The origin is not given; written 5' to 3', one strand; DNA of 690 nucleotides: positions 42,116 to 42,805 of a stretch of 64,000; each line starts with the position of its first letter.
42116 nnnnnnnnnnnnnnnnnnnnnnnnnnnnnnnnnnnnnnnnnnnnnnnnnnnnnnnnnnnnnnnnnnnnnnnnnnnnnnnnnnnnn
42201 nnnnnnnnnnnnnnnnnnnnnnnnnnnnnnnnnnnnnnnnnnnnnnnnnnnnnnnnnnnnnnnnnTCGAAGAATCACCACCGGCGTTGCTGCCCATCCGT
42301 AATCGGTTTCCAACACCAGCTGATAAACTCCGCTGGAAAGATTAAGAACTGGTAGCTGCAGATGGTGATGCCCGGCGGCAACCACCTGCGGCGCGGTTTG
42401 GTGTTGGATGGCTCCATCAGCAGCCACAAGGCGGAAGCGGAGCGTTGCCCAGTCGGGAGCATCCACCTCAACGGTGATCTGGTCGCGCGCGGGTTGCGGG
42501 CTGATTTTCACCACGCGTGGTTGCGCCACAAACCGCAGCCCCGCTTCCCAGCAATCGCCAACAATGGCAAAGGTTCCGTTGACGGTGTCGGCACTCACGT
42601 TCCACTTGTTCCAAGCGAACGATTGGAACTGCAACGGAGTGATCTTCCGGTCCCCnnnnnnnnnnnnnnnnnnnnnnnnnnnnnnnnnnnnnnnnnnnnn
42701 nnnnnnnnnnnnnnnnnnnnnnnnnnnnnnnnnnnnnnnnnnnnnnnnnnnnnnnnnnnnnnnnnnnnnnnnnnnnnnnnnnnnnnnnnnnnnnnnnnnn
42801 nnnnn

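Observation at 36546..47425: Two tandem ~1,720-aa vWA-NHL-multi-Ig T9SS adhesin-like paralogs with concerted evolution of their 3' ends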

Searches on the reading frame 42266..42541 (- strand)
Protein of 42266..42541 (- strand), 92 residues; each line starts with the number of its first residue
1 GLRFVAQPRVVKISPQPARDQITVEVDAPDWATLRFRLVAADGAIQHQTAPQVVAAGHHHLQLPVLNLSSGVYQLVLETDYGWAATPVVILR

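Call 56: search_protein_families(library=pfam, alignment_id=A3, max_evalue=1)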
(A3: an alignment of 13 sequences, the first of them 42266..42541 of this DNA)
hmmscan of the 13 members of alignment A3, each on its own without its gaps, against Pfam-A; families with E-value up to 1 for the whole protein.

A. member 1, window:42266-42541:- (92 aa): 3 families
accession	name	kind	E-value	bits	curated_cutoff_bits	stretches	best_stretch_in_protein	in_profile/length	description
PF18962.6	Por_Secre_tail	-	0.003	18.2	27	1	14-81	2-66/75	Secretion system C-terminal sorting domain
PF21226.3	MalQ_N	-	0.061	14.1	24.1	1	19-90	10-89/91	MalQ N-terminal beta sandwich domain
PF02563.21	Poly_export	-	0.15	12.7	28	1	19-62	12-54/77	Polysaccharide biosynthesis/export protein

B. families by the number of members that match (of 13 scanned): 14 families
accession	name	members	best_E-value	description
PF18962.6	Por_Secre_tail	12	4.4e-06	Secretion system C-terminal sorting domain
PF13860.13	FlgD_ig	3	0.048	FlgD Ig-like domain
PF21226.3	MalQ_N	2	0.0076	MalQ N-terminal beta sandwich domain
PF14734.12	DUF4469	2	0.023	Domain of unknown function (DUF4469) with IG-like fold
PF23623.1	GBD_IRG7_N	2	0.029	IRG7 N-terminal galactose binding domain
PF02563.21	Poly_export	2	0.074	Polysaccharide biosynthesis/export protein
PF18986.5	DUF5719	1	0.0058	Family of unknown function (DUF5719)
PF12142.13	PPO1_DWL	1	0.0067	Polyphenol oxidase middle domain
PF16967.11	TcfC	1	0.0078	E-set like domain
PF10029.15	DUF2271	1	0.017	Predicted periplasmic protein (DUF2271)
PF18993.5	Rv0078B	1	0.096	Rv0078B-related antitoxin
PF01835.25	MG2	1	0.12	MG2 domain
PF08308.17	PEGA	1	0.16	PEGA domain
PF07495.19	Y_Y_Y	1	0.2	Y_Y_Y domain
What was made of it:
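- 42272..42517 (-): C-terminal beta-sandwich of B (aa ~1637-1718), a probable T9SS type-A sorting domain of the 'C-type' lineage. PF18962 18.2 bits against a cut-off of 27; 12 of 13 family tails match, best E 4.4e-6 (call 56).
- On T9SS type-A C-terminal sorting domain cargo (TIGR04183 / PF18962 Por_Secre_tail): At family level, 12 of 13 tails match PF18962 at E<=1, with best E 4.4e-6 (call 56).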

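Call 59: predict_structure(alignment_id=A3)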
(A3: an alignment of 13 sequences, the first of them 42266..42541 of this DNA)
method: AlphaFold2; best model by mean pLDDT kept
length: 92 residues; sequences in the alignment: 13
mean_pLDDT: 94.4   pTM: 0.83
mean pLDDT of the five models: 94.4, 94.4, 94.1, 93.2, 91.7
residues with pLDDT >= 90: 85; 70-90: 2; 50-70: 4; < 50: 1
segments of 3 or more residues with pLDDT < 50: none
pLDDT, mean of each block of 10 residues (from residue 1): 75 97 97 97 96 98 96 97 96 94
secondary structure, 60 per line:
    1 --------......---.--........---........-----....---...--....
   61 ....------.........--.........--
elements in order: E9-14 E21-28 E32-39 E45-48 E52-54 E57-64 E71-79 E82-90
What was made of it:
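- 42272..42517 (-): AF2 model pLDDT 94.4 (call 59).
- On T9SS type-A C-terminal sorting domain cargo (TIGR04183 / PF18962 Por_Secre_tail): The AF2 model of the last 92 aa has pLDDT 94.4 and is all-beta with 8 strand elements (call 59).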

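Call 63: fold_search(model_id=the predicted structure, library=pdb)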
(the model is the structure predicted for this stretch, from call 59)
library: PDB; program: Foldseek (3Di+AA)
matches with E <= 10: 1847; with E <= 0.001: 3
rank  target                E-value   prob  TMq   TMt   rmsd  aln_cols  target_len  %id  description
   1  2p9r_A                4.4e-04  1.00  0.65  0.60   3.2        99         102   12  Human alpha2-macroglogulin is composed of multiple domains, as predicted by homology with complement component C3 (released 2007-08-21)
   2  2p9r_B                5.7e-04  1.00  0.69  0.66   2.9        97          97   12  Human alpha2-macroglogulin is composed of multiple domains, as predicted by homology with complement component C3 (released 2007-08-21)
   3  7ptp_A                7.0e-04  1.00  0.73  0.11   2.8       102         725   12  In-situ structure of pentameric S-layer protein (released 2021-12-15)
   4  9m0e_A                1.4e-03  1.00  0.67  0.08   3.0        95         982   15  Enhancing the synthesis efficiency of galacto-oligosaccharides of a beta-galactosidase from Paenibacillus barengoltzii (released 2025-04-23)
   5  7k2t_C                4.1e-03  1.00  0.59  0.19   3.7       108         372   11  Mg2+/ATP-bound structure of the full-length WzmWzt O antigen ABC transporter in lipid nanodiscs (released 2021-01-13)
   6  8rc0_B                4.1e-03  1.00  0.57  0.04   4.3       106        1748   16  Structure of the human 20S U5 snRNP (released 2024-03-27)
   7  7dco_D                4.8e-03  1.00  0.60  0.04   4.7       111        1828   15  Cryo-EM structure of the activated spliceosome (Bact complex) at an atomic resolution of 2.5 angstrom (released 2021-03-17)
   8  2xwx_A                5.0e-03  1.00  0.64  0.18   4.7        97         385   12  Vibrio cholerae colonization factor GbpA crystal structure (released 2011-11-16)
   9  6bye_A                5.0e-03  1.00  0.55  0.08   5.8       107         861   16  Crystal structure of the GH2 exo-beta-mannanase from Xanthomonas axonopodis pv. citri in complex with mannose (released 2018-07-18)
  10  9u5z_E                5.9e-03  1.00  0.70  0.06   2.7        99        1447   11  C3 convertases zymogen C4b2 in activation state (released 2026-01-14)
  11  2oxh_A                5.9e-03  1.00  0.46  0.42   4.7       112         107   14  The SOXYZ Complex of Paracoccus Pantotrophus (released 2007-05-22)
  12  3abz_B                6.5e-03  1.00  0.59  0.09   6.4       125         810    9  Crystal structure of Se-Met labeled Beta-glucosidase from Kluyveromyces marxianus (released 2010-08-11)
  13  7s63_A                6.9e-03  1.00  0.69  0.06   2.8        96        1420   12  Native-form oocyte/egg Alpha-2-Macroglobulin (A2Moo) tetramer (released 2022-01-05)
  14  4g5a_A                6.9e-03  1.00  0.60  0.56   3.0        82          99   17  Crystal structure of a putative member of duf 3244 protein family (BT_1867) from Bacteroides thetaiotaomicron VPI-5482 (released 2012-09-19)
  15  6byg_A                6.9e-03  1.00  0.58  0.08   5.4       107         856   16  Crystal structure of the nucleophile mutant (E575A) of the GH2 exo-beta-mannanase from Xanthomonas axonopodis pv. citr (released 2018-07-18)
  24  8qb1_A                8.4e-03  1.00  0.62  0.65   4.0        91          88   13  C-terminal domain of mirolase from Tannerella forsythia (released 2024-02-28)
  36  6za2_B                1.0e-02  1.00  0.68  0.07   3.5       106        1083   12  Crystal structure of dimeric latent PorU from Porphyromonas gingivalis (released 2021-09-29)
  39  5m11                  1.0e-02  1.00  0.55  0.08   3.9        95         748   14  Structural and functional probing of PorZ, an essential bacterial surface component of the type-IX secretion system of h (released 2016-11-09)
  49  6za2_A                1.2e-02  1.00  0.69  0.07   3.5       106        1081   13  Crystal structure of dimeric latent PorU from Porphyromonas gingivalis (released 2021-09-29)
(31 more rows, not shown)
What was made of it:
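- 42272..42517 (-): Foldseek matches include the mirolase CTD 8qb1, PorU 6za2 and PorZ 5m11 among generic Ig sandwiches (call 63).
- On T9SS type-A C-terminal sorting domain cargo (TIGR04183 / PF18962 Por_Secre_tail): Generic Ig sandwiches such as the alpha2-macroglobulin MG domain score better (call 63).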

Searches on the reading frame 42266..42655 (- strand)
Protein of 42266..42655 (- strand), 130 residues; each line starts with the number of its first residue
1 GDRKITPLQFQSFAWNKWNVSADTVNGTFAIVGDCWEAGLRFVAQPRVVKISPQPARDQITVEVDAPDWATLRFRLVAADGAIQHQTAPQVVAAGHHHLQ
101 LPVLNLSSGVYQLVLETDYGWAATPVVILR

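Call 77: find_homologous_proteins(query=window:42266-42655:-, max_evalue=1e-8)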
Query window:42266-42655:-: 9 candidates shared short words with the query, none scored E <= 1e-8.
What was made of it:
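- Tried and rejected: find_homologous_proteins with the 130-aa tail returned nothing (call 77), although full-length hits contain it.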

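Call 82: search_protein_representatives(protein=window:42266-42655:-)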
Query: 130 residues. Proteins with E-value up to 0.001 (for the whole library): 89; up to 1e-10: 18; up to 1e-30: 3. The best 89 are listed.
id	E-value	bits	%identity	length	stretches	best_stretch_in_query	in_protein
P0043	9.8e-58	209.9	72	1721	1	1-130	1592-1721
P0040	3.9e-55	201.5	67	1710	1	1-130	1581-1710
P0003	4.2e-52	191.7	64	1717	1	1-130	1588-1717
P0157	9.2e-27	109.7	43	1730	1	1-130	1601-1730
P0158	1.5e-20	89.6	42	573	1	5-130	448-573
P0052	1.5e-19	86.4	39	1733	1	4-130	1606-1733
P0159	2.5e-18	82.5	35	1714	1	1-130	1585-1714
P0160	6.8e-17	77.8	36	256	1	3-130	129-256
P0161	1.3e-16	76.9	33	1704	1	2-129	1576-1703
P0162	6.5e-15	71.4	31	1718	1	5-129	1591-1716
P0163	5.6e-14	68.4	37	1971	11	32-55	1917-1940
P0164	6.7e-14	68.1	34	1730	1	4-129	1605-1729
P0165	3.1e-13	66.0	32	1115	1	6-130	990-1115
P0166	4.8e-13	65.3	38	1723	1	3-130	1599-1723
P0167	1.4e-12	63.8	34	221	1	5-128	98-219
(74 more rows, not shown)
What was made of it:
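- On T9SS type-A C-terminal sorting domain cargo (TIGR04183 / PF18962 Por_Secre_tail): In the exhaustive tail search, the hits checked against protein length end at the last residues of their proteins (call 82).
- The weaker hits inspected (a dozen checked against protein length) lie at the extreme C-terminus of other proteins (call 82).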
